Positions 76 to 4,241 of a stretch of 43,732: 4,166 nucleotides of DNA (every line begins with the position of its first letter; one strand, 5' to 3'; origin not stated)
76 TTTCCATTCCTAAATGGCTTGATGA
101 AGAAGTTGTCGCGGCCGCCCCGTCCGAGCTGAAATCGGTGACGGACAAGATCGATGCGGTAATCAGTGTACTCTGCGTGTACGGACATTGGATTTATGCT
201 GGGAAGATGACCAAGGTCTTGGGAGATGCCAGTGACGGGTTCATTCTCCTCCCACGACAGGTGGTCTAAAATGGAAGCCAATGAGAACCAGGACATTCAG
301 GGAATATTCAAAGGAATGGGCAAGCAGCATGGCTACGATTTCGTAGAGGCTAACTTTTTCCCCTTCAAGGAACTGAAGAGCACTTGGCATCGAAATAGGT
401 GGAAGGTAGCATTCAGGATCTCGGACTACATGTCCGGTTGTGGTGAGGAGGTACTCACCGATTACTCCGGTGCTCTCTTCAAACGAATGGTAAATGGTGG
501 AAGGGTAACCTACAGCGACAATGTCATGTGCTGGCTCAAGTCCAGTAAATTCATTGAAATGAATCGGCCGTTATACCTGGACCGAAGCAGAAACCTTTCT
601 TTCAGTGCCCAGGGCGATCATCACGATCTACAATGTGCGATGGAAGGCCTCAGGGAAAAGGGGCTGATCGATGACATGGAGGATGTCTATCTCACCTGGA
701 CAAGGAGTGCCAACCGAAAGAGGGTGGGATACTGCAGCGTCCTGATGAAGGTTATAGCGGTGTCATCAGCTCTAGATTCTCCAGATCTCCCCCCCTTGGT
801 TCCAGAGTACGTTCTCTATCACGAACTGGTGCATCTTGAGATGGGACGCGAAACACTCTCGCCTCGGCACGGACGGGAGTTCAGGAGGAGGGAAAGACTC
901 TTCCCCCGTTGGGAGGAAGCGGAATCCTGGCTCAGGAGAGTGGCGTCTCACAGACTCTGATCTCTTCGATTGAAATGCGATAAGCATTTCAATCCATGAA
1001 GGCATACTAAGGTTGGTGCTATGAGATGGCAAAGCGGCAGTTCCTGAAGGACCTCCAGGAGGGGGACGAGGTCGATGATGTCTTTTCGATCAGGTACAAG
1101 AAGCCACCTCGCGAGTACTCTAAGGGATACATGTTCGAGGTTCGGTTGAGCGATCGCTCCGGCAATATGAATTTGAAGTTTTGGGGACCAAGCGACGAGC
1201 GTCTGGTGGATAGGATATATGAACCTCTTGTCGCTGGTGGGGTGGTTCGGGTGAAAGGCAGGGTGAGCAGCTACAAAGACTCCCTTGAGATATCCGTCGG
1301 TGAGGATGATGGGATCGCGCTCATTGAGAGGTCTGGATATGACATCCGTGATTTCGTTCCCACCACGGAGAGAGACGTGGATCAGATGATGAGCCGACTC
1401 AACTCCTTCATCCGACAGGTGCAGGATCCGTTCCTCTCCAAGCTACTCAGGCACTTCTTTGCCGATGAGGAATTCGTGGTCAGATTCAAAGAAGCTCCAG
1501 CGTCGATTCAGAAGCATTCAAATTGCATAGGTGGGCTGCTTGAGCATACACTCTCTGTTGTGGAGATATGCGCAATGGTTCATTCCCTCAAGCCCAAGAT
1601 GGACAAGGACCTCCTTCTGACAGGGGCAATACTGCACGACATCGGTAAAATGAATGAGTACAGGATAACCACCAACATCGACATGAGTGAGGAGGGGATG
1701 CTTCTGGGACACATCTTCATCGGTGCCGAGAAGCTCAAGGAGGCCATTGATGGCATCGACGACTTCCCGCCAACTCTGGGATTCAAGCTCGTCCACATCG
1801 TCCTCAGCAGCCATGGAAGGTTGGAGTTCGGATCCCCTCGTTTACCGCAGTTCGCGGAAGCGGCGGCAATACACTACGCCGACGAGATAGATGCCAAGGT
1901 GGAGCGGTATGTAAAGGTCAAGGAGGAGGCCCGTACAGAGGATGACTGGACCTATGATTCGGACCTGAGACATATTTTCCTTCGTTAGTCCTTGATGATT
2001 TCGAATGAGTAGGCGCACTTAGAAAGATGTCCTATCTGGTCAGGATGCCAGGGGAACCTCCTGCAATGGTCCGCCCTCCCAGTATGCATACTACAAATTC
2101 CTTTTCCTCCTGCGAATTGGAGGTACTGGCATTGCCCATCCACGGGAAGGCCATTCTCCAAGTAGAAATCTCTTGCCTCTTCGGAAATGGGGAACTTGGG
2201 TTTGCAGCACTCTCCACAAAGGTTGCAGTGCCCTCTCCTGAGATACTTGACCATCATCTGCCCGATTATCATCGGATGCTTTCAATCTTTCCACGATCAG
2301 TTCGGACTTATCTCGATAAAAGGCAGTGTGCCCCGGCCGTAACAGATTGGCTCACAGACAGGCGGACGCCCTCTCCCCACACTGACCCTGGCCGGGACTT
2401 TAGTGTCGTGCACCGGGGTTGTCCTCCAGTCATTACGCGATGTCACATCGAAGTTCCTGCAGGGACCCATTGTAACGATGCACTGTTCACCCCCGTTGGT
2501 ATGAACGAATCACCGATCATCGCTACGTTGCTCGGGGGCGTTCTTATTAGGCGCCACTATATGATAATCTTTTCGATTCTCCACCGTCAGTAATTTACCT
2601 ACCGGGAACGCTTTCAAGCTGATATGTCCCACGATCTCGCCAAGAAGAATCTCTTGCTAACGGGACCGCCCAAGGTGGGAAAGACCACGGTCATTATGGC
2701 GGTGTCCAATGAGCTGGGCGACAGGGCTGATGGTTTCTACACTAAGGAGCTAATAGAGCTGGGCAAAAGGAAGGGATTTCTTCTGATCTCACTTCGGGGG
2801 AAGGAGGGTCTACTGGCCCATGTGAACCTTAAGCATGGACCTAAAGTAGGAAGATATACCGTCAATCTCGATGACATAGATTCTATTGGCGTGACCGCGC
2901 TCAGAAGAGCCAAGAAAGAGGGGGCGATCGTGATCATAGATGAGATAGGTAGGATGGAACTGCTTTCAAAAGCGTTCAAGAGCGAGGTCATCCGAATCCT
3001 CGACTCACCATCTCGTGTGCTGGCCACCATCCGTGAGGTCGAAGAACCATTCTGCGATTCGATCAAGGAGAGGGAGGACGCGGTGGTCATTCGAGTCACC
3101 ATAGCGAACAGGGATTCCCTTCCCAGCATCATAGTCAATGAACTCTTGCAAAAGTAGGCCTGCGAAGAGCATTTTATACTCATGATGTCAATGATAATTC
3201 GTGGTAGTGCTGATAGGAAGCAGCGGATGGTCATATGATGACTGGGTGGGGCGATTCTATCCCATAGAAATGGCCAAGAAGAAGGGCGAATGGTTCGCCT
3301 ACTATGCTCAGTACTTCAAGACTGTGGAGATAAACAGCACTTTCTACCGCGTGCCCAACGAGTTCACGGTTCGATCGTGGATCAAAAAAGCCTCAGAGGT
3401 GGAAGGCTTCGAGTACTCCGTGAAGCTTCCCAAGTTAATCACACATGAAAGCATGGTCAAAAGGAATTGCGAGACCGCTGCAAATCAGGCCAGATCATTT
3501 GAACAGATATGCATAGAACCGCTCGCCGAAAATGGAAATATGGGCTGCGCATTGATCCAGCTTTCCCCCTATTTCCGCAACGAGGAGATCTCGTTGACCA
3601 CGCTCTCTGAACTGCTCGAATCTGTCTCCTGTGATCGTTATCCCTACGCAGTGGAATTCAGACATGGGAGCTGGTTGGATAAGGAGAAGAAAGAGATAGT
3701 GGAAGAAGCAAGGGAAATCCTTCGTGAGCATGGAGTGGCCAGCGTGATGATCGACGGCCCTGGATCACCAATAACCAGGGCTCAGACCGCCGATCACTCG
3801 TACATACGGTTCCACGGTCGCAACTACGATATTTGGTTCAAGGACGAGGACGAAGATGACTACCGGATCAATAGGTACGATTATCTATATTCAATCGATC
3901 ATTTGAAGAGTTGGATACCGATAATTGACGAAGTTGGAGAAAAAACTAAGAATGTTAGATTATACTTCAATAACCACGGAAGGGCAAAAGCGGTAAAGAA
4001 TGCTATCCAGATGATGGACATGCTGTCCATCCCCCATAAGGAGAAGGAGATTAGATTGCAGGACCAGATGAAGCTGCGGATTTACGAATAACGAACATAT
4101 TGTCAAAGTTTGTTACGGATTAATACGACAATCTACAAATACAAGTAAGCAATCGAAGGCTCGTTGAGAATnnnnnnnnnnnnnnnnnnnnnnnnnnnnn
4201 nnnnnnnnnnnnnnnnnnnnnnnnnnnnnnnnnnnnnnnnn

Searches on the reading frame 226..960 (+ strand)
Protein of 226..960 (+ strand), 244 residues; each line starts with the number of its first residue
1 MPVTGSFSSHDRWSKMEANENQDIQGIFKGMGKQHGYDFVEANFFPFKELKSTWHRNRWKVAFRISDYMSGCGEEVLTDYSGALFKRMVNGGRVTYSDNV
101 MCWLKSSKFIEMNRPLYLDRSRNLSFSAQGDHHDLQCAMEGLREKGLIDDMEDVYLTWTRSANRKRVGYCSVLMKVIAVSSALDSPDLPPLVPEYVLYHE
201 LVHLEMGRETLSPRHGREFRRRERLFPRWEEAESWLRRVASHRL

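Call 15: search_protein_families(library=pfam, proteins=[window:226-960:+], max_evalue=0.001)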
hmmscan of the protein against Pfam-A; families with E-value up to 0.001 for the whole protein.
window:226-960:+ (244 aa): 1 family
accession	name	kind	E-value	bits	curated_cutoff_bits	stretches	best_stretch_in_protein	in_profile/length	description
PF01863.23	YgjP-like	-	3.2e-06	27.8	26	1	166-238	142-206/207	YgjP-like, metallopeptidase domain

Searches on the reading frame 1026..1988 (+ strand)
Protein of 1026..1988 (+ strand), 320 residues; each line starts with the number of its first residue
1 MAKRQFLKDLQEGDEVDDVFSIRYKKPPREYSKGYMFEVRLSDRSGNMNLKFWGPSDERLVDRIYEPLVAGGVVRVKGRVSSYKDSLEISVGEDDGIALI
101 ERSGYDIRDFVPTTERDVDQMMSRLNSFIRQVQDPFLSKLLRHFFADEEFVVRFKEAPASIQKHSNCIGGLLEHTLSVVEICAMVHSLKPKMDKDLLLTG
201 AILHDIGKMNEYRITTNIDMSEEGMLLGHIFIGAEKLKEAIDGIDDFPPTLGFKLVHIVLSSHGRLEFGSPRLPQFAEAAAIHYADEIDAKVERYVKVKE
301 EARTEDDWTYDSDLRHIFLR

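Call 15: search_protein_families(library=pfam, proteins=[window:1026-1988:+], max_evalue=0.001)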
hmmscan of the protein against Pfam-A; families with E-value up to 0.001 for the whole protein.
window:1026-1988:+ (320 aa): 2 families
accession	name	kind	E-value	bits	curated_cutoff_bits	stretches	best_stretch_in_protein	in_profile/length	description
PF01966.28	HD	-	5.7e-13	49.6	22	1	172-290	2-115/116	HD domain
PF01336.31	tRNA_anti-codon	-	1.4e-08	34.9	27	1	23-92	11-70/75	OB-fold nucleic acid binding domain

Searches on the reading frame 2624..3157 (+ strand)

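Call 15: search_protein_families(library=pfam, proteins=[window:2624-3157:+], max_evalue=0.001)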
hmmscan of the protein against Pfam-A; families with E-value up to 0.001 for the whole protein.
window:2624-3157:+ (177 aa): 6 families
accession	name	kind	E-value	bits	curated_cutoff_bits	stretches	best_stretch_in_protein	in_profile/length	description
PF03266.21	NTPase_1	-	2e-47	161.6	23.9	1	9-170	1-167/168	NTPase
PF00004.35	AAA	-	6.3e-06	27.1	21.2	1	10-115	1-73/131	ATPase family associated with various cellular activities (AAA)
PF13173.12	AAA_14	-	0.00014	22.3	27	0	7-122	2-85/129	AAA domain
PF13401.12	AAA_22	-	0.00028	21.6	27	1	7-125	5-107/130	AAA domain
PF07728.20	AAA_5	-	0.00042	20.8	22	0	79-128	47-92/139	AAA domain (dynein-related subfamily)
PF05496.18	RuvB_N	-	0.00066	19.9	27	0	8-33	34-59/159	Holliday junction DNA helicase RuvB P-loop domain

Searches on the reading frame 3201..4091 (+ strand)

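Call 15: search_protein_families(library=pfam, proteins=[window:3201-4091:+], max_evalue=0.001)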
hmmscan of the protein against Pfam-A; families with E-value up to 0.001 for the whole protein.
window:3201-4091:+ (296 aa): 1 family
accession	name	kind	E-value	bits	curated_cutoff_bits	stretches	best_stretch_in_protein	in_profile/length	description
PF01904.24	DUF72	-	1e-57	196.1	25.3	1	21-274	2-217/217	Protein of unknown function DUF72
